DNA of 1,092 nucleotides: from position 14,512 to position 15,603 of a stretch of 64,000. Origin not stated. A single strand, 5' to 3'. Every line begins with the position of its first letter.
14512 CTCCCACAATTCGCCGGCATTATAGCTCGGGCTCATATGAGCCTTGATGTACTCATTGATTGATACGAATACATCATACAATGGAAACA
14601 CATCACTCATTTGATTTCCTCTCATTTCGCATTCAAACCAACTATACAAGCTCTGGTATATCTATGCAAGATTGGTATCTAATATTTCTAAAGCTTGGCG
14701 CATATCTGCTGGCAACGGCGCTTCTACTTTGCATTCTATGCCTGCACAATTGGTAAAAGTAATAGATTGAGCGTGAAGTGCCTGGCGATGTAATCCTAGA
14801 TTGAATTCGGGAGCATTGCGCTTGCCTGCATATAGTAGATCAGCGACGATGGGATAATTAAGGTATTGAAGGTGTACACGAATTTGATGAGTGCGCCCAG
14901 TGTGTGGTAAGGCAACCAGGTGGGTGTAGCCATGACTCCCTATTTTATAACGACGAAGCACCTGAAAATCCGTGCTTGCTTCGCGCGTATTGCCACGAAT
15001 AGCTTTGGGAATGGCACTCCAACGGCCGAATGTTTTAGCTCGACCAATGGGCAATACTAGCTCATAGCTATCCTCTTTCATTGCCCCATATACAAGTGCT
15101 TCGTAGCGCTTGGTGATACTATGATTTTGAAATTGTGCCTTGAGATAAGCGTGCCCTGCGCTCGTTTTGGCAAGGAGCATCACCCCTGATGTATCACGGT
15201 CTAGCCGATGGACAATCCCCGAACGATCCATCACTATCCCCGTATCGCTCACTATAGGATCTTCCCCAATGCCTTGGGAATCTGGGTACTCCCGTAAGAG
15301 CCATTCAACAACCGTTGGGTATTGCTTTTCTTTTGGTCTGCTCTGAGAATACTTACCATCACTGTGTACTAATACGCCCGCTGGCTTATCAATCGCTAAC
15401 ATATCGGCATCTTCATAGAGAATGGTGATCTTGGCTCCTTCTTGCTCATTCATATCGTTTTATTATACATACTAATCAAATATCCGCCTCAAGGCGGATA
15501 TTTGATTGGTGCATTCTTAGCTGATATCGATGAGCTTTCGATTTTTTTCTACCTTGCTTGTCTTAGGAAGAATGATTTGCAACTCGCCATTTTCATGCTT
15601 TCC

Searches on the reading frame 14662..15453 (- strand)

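Call 58: search_protein_families(library=pfam, proteins=[window:14662-15453:-], max_evalue=0.0001)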
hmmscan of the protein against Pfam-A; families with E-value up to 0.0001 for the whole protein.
window:14662-15453:- (263 aa): 1 family
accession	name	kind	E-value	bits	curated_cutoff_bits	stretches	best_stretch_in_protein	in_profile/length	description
PF00849.27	PseudoU_synth_2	-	4.6e-27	95.5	26.8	1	77-196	38-151/152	RNA pseudouridylate synthase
